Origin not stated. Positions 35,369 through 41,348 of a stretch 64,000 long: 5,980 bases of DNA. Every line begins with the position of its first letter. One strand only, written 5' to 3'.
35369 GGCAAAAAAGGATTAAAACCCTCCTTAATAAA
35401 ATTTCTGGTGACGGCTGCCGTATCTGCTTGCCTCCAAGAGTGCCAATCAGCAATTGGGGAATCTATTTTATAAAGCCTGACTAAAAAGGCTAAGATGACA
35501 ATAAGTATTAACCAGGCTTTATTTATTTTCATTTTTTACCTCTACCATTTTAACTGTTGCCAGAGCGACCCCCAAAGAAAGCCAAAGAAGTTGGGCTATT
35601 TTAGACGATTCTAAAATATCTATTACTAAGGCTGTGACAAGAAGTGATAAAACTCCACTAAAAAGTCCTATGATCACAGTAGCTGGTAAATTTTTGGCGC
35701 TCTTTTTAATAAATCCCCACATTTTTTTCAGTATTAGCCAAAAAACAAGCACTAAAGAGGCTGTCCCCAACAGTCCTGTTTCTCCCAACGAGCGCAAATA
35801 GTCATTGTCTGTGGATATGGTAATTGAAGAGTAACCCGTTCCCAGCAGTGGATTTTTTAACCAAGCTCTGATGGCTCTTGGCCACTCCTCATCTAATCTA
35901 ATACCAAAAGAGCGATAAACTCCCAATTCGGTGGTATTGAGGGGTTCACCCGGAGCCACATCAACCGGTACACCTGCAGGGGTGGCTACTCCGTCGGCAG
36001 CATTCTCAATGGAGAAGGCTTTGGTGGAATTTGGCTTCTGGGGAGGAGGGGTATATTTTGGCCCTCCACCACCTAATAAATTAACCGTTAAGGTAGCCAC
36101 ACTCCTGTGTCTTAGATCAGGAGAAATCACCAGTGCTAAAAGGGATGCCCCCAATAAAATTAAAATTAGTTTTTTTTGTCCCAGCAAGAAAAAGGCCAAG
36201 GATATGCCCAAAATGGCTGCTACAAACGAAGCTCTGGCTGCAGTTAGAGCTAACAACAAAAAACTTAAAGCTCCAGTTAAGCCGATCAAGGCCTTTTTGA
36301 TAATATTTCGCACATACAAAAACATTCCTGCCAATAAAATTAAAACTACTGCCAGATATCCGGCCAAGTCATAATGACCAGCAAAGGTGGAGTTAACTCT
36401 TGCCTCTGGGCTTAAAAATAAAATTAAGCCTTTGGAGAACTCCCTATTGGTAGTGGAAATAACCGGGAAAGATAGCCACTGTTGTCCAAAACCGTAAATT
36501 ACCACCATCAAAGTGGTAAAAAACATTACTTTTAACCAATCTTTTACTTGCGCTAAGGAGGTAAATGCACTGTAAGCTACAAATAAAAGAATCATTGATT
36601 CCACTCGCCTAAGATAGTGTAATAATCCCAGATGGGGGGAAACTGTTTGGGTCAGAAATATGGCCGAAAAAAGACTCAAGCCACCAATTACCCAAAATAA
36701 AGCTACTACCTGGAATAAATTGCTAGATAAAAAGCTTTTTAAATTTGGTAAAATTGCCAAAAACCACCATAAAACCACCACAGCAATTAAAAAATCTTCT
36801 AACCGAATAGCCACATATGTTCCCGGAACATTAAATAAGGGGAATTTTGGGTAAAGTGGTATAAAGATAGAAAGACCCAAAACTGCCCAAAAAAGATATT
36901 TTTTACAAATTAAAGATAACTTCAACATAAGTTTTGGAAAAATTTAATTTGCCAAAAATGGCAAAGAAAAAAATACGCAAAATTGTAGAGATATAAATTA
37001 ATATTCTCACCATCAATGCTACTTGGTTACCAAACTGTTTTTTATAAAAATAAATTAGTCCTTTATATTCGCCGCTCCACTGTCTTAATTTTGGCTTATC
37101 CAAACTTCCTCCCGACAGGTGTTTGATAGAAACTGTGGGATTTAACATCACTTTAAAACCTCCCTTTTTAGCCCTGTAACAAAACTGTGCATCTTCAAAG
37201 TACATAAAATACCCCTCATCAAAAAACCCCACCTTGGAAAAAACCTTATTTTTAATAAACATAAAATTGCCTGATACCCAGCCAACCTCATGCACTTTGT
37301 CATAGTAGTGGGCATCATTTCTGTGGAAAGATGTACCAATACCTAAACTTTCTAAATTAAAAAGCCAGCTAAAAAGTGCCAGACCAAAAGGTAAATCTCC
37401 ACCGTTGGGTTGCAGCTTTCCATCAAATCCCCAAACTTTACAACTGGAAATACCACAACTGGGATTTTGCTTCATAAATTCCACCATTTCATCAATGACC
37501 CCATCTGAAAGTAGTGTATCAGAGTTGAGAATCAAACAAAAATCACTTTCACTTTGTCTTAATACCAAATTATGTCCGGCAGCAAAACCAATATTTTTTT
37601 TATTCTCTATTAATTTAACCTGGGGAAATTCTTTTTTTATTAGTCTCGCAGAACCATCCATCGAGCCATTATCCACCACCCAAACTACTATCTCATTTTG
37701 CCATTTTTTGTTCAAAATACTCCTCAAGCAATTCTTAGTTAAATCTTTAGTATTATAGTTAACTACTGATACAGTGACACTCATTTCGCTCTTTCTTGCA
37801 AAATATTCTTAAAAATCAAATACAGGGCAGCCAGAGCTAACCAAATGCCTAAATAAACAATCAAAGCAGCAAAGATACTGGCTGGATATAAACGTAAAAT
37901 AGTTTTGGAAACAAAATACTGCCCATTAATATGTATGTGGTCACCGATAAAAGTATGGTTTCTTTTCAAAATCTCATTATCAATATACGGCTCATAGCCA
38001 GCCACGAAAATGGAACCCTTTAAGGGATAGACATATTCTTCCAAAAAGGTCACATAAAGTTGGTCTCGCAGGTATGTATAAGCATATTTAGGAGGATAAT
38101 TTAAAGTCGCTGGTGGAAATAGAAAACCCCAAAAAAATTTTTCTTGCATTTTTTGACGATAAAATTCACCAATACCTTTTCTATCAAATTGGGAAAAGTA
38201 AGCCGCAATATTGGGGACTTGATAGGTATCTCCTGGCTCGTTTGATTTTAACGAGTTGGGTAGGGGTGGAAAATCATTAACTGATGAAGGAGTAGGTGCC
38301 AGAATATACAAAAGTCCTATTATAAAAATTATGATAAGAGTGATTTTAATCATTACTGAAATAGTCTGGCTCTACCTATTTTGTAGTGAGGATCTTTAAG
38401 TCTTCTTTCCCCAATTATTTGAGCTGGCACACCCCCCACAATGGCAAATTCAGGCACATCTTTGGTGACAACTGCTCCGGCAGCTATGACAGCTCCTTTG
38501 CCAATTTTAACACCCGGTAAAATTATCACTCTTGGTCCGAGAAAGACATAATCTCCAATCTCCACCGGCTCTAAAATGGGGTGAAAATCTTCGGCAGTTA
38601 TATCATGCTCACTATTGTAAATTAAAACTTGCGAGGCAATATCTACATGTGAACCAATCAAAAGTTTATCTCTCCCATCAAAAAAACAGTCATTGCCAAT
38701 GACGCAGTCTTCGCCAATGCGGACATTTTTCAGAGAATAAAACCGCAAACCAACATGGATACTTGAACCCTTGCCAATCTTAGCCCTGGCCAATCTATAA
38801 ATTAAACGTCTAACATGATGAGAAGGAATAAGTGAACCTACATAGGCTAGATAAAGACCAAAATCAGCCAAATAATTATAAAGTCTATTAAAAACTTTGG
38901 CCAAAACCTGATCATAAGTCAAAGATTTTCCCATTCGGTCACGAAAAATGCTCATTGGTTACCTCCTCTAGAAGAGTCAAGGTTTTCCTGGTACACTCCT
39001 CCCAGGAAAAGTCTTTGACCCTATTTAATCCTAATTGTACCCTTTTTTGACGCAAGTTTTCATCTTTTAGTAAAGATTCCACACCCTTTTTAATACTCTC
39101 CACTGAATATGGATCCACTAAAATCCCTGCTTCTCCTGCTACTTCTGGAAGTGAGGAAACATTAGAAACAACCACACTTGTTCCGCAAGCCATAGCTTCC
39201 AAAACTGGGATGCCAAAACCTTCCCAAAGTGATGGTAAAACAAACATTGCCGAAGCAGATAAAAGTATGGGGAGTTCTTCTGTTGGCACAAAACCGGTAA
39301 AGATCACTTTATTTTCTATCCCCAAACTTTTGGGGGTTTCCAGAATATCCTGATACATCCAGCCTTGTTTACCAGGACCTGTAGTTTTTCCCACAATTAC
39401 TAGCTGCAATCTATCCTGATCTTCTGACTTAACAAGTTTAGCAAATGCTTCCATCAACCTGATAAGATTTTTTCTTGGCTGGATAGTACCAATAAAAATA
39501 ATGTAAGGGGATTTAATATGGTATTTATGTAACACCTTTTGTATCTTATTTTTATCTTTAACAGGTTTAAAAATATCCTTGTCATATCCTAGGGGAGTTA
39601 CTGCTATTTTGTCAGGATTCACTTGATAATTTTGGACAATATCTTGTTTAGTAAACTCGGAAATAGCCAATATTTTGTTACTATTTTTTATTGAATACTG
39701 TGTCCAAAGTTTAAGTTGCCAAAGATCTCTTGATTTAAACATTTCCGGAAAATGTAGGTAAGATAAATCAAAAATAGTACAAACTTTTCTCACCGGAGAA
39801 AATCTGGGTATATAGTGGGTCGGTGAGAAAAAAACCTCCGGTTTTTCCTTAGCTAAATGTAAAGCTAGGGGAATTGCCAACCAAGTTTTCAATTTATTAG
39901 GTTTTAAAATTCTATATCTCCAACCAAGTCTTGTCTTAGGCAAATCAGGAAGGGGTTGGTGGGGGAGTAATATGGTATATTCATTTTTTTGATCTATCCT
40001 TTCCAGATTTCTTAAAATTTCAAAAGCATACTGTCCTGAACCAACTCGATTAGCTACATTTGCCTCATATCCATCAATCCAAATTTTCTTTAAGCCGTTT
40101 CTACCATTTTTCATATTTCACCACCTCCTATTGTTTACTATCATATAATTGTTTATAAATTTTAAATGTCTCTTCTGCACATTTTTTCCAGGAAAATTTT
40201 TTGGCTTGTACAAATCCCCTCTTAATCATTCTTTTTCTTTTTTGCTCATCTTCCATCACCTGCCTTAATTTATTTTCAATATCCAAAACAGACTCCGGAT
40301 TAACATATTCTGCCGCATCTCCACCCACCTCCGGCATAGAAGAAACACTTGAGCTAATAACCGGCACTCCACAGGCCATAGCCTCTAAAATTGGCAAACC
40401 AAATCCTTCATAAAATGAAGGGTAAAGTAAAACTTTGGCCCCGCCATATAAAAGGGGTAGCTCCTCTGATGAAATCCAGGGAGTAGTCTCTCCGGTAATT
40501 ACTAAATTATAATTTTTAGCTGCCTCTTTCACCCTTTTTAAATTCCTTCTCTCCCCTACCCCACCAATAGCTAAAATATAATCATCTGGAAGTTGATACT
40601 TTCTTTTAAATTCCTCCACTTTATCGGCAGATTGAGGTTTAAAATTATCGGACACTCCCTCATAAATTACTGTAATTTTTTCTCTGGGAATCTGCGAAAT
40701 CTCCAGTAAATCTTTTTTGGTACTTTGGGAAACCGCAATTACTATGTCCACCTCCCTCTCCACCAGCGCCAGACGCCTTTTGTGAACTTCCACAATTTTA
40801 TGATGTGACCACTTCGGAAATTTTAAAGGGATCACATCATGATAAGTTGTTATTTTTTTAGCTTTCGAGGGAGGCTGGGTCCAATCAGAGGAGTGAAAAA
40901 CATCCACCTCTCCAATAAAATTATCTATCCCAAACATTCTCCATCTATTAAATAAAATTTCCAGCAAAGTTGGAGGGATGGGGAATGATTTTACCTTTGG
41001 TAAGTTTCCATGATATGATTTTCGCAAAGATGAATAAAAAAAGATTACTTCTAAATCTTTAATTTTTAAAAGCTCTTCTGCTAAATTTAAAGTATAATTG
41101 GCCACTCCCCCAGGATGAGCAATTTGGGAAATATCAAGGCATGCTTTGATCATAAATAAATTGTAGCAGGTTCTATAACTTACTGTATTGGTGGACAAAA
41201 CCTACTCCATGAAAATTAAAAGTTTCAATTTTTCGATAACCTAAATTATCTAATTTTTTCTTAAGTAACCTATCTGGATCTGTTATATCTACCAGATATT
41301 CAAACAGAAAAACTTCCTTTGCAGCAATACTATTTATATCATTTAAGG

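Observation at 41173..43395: Adjacent PMT/ArnT-like GT-C and membrane-anchored GT2 synthase form a lipid-linked sugar donor/transferase pair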

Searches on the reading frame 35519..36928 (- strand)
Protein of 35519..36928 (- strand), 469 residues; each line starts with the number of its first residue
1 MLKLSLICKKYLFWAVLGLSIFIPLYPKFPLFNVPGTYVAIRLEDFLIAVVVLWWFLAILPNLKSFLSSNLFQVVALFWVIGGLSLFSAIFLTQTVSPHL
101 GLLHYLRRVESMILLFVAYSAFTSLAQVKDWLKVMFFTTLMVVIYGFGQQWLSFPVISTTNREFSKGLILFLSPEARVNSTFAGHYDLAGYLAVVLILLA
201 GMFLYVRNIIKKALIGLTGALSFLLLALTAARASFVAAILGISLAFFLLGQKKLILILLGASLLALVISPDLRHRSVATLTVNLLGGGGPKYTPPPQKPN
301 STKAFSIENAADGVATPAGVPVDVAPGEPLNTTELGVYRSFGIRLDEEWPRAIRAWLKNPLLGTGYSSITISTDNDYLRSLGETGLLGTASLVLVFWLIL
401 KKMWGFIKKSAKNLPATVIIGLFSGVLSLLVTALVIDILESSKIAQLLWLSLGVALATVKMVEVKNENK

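Call 4: search_protein_families(library=pfam, proteins=[window:35519-36928:-], max_evalue=0.01)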
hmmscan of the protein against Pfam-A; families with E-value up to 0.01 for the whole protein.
window:35519-36928:- (469 aa): 1 family
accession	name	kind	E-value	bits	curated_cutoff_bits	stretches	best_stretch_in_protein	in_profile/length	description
PF04932.20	Wzy_C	-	8e-06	26.2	31.7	1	219-392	3-148/149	O-Antigen ligase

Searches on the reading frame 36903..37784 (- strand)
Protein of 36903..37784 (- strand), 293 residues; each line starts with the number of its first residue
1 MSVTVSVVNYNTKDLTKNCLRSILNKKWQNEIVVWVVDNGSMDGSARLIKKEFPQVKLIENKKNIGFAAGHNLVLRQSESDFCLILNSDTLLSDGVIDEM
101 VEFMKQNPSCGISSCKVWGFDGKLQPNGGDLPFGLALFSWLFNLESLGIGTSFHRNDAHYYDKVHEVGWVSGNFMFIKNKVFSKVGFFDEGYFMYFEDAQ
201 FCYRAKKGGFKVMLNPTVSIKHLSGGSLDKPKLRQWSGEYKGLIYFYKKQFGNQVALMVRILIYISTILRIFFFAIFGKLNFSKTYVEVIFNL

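Call 4: search_protein_families(library=pfam, proteins=[window:36903-37784:-], max_evalue=0.01)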
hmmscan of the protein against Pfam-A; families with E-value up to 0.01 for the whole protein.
window:36903-37784:- (293 aa): 6 families
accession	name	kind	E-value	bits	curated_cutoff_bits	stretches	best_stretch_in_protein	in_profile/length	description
PF00535.33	Glycos_transf_2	-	1.8e-18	67.4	23.3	1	5-109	2-108/168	Glycosyl transferase family 2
PF13641.12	Glyco_tranf_2_3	-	1.1e-13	52.1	27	1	3-229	3-218/230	Glycosyltransferase like family 2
PF13632.12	Glyco_trans_2_3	-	5.3e-08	33.4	27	1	84-277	3-173/198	Glycosyl transferase family group 2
PF10111.15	Glyco_tranf_2_2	-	5.6e-05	23.2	27.3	0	22-104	18-111/276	Glycosyltransferase like family 2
PF13712.12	Glyco_tranf_2_5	-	0.0025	18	27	0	59-214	35-179/210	Glycosyltransferase like family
PF13704.12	Glyco_tranf_2_4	-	0.0085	17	27.5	0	34-92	22-84/98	Glycosyl transferase family 2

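Call 5: search_protein_families(library=ncbifam, proteins=[window:36903-37784:-], max_evalue=0.01)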
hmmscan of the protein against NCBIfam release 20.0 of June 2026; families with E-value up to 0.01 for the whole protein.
window:36903-37784:- (293 aa): 16 families
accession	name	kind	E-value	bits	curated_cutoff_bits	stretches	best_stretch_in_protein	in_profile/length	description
TIGR03937.1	PgaC_IcaA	equivalog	9.9e-13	47.8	422.3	1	2-111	46-157/407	poly-beta-1,6-N-acetyl-D-glucosamine synthase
TIGR01556.1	rhamnosyltran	subfamily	1.1e-12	47.7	200.55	2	175-227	153-205/281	rhamnosyltransferase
NF041875.1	EPS_EpsD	equivalog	5.8e-10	39.1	370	1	5-106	3-106/325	exopolysaccharide biosynthesis glycosyltransferase EpsD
TIGR03965.1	mycofact_glyco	equivalog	7.4e-10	38.3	280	1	2-104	75-179/467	mycofactocin biosynthesis glycosyltransferase MftF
TIGR04242.1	nodulat_NodC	equivalog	1.9e-09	37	550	1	3-107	50-159/395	chitooligosaccharide synthase NodC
TIGR04283.1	glyco_like_mftF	equivalog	2e-09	37.3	182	1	10-108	8-102/221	TIGR04283 family arsenosugar biosynthesis glycosyltransferase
TIGR03111.1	glyc2_xrt_Gpos1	hypoth_equivalog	5.1e-09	35.4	363.95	1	3-109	51-161/439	TIGR03111 family XrtG-associated glycosyltransferase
NF047683.1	TeichurnBiosyTuaG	equivalog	3.3e-08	33.5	400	1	3-107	8-114/252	teichuronic acid biosynthesis protein TuaG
NF007482.0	PRK10073.1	equivalog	6.5e-08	32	423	1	4-107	9-113/334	glycosyltransferase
TIGR04195.1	S_glycosyl_SunS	equivalog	5.3e-07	28.8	350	1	2-90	58-142/421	SunS family peptide S-glycosyltransferase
NF038299.1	EPS_HpsN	equivalog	1.1e-06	27.8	425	1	2-228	2-226/317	hormogonium polysaccharide biosynthesis glycosyltransferase HpsN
NF038302.1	EPS_HpsE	equivalog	1.2e-06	27.8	300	1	2-118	2-125/307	hormogonium polysaccharide biosynthesis glycosyltransferase HpsE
NF050050.1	ProtGlycPglI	equivalog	7.9e-06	25.4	500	1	3-115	4-119/306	GalNAc(5)-diNAcBac-PP-undecaprenol beta-1,3-glucosyltransferase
NF053739.1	GlytfEpsEBac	equivalog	1.2e-05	24.4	450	1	4-121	4-124/265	glycosyltransferase EpsE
TIGR04440.1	glyco_TIGR04440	domain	0.00018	21.3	70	1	9-123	8-125/215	TIGR00180 family glycosyltransferase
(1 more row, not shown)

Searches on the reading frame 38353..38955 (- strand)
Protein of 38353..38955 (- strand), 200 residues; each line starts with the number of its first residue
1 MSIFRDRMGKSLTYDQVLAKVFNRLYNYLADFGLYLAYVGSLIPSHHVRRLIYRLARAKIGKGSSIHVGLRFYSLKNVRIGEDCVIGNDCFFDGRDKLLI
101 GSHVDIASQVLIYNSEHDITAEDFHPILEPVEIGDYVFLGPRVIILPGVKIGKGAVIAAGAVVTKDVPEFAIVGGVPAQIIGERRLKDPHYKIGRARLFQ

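Call 4: search_protein_families(library=pfam, proteins=[window:38353-38955:-], max_evalue=0.01)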
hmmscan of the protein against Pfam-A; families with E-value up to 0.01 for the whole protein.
window:38353-38955:- (200 aa): 3 families
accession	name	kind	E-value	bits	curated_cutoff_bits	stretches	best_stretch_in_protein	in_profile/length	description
PF00132.30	Hexapep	-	1.2e-17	63.2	27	1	131-165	2-36/36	Bacterial transferase hexapeptide (six repeats)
PF14602.12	Hexapep_2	-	3.5e-10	39.9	27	1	130-165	1-34/34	Hexapeptide repeat of succinyl-transferase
PF25084.1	LbH_EIF2B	-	0.00018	21.9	54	0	76-166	20-102/105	EIF2B subunit epsilon LbH domain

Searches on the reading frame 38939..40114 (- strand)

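Call 4: search_protein_families(library=pfam, proteins=[window:38939-40114:-], max_evalue=0.01)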
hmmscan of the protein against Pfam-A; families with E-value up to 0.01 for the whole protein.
window:38939-40114:- (391 aa): 5 families
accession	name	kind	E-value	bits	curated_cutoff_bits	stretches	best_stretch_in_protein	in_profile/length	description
PF00534.26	Glycos_transf_1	-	4e-41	140.8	26.4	1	201-358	14-165/172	Glycosyl transferases group 1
PF13692.12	Glyco_trans_1_4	-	2.5e-33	115.8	27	1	203-351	2-142/142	Glycosyl transferases group 1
PF13439.12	Glyco_transf_4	-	1.2e-11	45.4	28.5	1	25-179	3-168/170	Glycosyltransferase Family 4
PF20706.3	GT4-conflict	-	4.1e-08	33.1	26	1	201-322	196-316/385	Family 4 Glycosyltransferase in conflict systems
PF13524.12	Glyco_trans_1_2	-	6.7e-07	29.8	25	1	234-369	13-133/144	Glycosyl transferase-like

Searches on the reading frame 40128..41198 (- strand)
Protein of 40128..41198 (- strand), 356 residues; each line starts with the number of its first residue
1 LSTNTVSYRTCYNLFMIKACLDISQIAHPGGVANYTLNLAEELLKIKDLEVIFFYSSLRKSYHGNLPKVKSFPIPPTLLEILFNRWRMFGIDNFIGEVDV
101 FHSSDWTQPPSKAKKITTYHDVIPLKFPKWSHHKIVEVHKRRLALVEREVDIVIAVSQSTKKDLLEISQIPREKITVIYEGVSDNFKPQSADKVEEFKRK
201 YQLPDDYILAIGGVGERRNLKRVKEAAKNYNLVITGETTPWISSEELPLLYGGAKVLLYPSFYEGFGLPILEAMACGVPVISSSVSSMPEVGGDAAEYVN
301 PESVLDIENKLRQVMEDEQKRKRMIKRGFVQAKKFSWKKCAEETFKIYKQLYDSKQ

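Call 4: search_protein_families(library=pfam, proteins=[window:40128-41198:-], max_evalue=0.01)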
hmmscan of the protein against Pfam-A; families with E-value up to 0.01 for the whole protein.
window:40128-41198:- (356 aa): 6 families
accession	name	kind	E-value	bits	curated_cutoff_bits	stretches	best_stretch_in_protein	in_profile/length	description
PF00534.26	Glycos_transf_1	-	5.4e-25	88.3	26.4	1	200-328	41-169/172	Glycosyl transferases group 1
PF13439.12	Glyco_transf_4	-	1.8e-18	67.6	28.5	1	29-183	1-167/170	Glycosyltransferase Family 4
PF13692.12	Glyco_trans_1_4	-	2.3e-17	64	27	1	206-317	33-142/142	Glycosyl transferases group 1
PF13524.12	Glyco_trans_1_2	-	6.5e-09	36.3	25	1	220-341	6-139/144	Glycosyl transferase-like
PF20706.3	GT4-conflict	-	1.6e-07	31.1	26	1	243-287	271-315/385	Family 4 Glycosyltransferase in conflict systems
PF13579.12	Glyco_trans_4_4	-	0.0084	16.9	29.7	0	30-179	1-156/158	Glycosyl transferase 4-like domain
